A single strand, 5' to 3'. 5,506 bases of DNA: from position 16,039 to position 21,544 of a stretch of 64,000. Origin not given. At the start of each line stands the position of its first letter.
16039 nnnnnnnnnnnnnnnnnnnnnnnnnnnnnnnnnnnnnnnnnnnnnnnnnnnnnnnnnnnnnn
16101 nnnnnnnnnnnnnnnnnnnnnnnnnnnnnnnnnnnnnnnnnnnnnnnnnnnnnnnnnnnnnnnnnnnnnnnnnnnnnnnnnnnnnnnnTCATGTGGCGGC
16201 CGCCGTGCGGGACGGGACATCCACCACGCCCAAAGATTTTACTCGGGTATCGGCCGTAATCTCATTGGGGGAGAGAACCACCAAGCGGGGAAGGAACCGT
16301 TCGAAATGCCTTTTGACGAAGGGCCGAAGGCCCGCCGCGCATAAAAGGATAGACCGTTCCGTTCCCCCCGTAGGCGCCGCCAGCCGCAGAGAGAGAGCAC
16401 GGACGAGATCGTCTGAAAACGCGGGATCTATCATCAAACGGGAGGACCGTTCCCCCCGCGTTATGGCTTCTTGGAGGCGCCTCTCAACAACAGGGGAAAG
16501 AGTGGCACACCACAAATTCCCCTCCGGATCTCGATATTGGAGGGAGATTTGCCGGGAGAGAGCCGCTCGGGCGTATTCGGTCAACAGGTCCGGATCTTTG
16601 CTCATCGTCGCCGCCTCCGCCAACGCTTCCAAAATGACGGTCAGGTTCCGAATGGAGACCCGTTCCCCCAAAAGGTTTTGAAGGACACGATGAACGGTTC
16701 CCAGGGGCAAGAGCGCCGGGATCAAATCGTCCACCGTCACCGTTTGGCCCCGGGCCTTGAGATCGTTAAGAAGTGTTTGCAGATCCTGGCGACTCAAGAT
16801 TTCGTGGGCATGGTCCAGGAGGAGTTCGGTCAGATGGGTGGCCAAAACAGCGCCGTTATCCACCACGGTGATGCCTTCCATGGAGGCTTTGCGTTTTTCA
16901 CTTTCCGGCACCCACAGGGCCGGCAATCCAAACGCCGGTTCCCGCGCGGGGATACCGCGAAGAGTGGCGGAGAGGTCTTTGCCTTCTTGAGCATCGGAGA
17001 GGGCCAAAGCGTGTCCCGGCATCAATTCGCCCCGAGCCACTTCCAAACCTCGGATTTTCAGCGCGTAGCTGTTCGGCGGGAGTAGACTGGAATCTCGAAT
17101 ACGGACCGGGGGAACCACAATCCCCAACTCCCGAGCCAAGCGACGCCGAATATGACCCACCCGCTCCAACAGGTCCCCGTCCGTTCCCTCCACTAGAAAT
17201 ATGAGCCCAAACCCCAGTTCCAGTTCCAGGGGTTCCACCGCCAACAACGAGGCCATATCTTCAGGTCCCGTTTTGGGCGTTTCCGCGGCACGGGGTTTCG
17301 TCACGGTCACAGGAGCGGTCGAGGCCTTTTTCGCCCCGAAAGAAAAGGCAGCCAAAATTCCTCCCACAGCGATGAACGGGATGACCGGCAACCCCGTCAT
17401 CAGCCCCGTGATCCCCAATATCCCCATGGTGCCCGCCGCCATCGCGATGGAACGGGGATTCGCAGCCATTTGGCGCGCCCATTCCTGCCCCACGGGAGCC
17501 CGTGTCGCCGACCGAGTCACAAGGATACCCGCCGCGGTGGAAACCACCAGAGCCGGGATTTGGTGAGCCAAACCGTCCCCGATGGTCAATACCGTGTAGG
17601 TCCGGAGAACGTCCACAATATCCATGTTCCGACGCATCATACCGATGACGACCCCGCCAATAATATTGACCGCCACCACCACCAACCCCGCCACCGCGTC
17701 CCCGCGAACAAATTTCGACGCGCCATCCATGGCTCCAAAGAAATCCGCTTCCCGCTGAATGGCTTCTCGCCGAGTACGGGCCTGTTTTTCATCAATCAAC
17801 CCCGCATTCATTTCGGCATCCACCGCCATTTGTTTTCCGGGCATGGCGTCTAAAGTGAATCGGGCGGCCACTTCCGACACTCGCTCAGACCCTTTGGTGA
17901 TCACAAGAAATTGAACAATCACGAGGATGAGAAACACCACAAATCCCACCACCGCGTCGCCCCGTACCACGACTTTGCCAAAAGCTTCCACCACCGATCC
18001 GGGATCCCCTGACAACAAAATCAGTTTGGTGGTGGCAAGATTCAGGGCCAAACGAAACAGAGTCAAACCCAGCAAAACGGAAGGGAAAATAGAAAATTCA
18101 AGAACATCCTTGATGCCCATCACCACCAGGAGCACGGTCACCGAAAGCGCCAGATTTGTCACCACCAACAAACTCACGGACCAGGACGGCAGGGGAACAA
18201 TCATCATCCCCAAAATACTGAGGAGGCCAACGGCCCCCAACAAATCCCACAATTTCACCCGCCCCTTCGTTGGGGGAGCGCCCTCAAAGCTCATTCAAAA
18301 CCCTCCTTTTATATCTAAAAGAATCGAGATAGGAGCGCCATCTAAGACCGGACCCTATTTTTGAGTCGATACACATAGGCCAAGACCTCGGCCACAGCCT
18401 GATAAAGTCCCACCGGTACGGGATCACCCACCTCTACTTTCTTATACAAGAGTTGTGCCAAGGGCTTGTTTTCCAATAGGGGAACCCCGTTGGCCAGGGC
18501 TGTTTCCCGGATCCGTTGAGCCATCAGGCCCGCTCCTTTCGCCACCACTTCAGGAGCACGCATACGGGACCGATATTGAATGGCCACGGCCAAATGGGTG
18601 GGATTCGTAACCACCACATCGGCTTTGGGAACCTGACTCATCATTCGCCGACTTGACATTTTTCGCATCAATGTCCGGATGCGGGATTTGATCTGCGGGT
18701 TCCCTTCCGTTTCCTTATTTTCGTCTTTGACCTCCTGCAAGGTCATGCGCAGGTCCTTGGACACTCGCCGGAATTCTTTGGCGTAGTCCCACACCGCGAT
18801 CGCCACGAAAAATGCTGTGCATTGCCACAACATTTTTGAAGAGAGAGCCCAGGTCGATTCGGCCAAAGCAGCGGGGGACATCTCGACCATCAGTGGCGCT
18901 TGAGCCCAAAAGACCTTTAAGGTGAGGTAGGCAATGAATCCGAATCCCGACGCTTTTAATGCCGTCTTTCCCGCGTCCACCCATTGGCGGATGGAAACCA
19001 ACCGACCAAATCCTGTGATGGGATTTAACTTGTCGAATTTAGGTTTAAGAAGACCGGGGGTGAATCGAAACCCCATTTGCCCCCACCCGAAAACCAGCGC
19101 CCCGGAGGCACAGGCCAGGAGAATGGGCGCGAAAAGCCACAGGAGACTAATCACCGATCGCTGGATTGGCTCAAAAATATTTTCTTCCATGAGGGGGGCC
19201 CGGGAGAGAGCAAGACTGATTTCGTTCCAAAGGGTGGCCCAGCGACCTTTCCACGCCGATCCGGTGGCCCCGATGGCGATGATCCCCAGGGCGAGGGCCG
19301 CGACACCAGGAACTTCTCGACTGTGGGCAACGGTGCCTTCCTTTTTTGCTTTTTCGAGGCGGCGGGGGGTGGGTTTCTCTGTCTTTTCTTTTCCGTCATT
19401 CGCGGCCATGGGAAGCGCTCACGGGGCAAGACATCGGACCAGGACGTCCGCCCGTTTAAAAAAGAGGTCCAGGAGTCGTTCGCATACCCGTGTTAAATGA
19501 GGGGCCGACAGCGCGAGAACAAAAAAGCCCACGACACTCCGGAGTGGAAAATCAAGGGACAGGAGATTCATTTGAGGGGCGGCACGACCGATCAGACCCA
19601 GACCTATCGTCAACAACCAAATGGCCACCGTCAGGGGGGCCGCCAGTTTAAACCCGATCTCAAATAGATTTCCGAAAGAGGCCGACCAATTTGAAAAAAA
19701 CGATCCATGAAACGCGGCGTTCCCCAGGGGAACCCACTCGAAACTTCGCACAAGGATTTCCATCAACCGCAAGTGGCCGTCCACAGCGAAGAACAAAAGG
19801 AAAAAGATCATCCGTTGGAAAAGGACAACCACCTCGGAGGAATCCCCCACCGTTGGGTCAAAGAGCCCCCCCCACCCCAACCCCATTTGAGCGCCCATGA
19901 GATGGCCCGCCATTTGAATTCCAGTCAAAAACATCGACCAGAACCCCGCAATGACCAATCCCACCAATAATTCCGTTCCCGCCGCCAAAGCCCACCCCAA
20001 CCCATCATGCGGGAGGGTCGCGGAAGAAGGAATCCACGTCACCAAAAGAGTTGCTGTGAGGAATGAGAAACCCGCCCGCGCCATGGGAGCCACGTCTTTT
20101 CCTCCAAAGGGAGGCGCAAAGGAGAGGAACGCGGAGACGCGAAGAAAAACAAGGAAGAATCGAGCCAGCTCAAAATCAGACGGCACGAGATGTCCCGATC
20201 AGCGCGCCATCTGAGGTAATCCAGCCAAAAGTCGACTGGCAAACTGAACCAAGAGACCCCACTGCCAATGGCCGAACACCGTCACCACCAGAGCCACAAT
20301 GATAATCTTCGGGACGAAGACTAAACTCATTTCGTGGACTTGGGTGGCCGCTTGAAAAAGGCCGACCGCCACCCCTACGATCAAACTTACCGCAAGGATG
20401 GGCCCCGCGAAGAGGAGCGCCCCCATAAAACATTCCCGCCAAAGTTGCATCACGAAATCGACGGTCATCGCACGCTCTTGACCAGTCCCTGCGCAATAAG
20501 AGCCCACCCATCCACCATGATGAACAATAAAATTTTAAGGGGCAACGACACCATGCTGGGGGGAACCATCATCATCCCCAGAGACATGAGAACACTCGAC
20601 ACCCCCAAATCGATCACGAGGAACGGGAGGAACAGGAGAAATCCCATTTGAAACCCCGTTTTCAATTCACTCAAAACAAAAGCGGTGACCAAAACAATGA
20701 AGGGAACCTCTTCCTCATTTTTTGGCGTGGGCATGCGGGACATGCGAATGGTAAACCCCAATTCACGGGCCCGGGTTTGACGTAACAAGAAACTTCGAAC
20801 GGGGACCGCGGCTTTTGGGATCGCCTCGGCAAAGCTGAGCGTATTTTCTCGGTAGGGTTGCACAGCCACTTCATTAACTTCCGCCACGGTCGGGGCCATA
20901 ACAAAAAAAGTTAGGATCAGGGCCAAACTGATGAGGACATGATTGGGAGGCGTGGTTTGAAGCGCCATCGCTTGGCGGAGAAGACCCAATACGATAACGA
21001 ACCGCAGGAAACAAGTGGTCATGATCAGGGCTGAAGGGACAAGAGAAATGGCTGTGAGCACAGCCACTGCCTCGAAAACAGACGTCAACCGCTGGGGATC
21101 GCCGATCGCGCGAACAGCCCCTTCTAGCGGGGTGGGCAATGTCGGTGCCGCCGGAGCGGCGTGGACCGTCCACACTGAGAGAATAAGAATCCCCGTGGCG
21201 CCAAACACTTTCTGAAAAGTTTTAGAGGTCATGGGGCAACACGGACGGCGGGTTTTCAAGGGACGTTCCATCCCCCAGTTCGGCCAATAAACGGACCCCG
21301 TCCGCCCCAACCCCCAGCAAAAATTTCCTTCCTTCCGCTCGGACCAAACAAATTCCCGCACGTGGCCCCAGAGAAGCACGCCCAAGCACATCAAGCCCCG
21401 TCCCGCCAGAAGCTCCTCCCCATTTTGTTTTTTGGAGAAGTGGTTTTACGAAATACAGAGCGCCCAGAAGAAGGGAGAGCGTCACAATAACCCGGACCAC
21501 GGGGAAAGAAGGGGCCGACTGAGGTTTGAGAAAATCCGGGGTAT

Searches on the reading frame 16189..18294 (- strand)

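Call 15: search_protein_families(library=pfam, proteins=[window:16189-18294:-], max_evalue=0.001)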
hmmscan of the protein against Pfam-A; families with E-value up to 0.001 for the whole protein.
window:16189-18294:- (701 aa): 1 family
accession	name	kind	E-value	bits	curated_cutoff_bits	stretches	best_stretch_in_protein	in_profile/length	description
PF00771.25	FHIPEP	-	1.4e-240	800.8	29.1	1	27-683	1-656/657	FHIPEP family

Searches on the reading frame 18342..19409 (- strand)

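Call 15: search_protein_families(library=pfam, proteins=[window:18342-19409:-], max_evalue=0.001)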
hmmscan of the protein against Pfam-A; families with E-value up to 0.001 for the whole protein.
window:18342-19409:- (355 aa): 1 family
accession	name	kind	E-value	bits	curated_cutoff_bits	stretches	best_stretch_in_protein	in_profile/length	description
PF01312.24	Bac_export_2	-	1.8e-112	376.4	24.4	1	8-346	2-335/335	FlhB HrpN YscU SpaS Family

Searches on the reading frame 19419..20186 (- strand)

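Call 15: search_protein_families(library=pfam, proteins=[window:19419-20186:-], max_evalue=0.001)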
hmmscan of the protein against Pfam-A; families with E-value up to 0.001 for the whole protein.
window:19419-20186:- (255 aa): 1 family
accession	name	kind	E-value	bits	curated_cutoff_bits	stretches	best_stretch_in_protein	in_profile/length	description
PF01311.25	Bac_export_1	-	3.9e-56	190.7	27.8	1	8-240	2-228/230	Bacterial export proteins, family 1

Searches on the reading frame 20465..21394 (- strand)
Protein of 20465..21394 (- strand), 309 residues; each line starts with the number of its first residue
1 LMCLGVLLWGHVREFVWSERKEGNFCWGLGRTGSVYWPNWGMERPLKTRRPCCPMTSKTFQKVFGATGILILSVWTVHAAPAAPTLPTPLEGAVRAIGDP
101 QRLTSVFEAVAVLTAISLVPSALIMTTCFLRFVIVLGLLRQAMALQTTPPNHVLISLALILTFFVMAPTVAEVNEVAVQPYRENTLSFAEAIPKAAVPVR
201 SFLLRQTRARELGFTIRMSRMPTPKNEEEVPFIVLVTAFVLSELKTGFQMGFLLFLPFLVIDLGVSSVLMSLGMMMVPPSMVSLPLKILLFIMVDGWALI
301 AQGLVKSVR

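Call 15: search_protein_families(library=pfam, proteins=[window:20465-21394:-], max_evalue=0.001)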
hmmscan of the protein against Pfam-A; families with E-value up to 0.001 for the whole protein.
window:20465-21394:- (309 aa): 1 family
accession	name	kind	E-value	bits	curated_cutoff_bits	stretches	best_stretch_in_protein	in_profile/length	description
PF00813.25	FliP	-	2.2e-73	246.7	26.9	1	112-304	1-191/191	FliP family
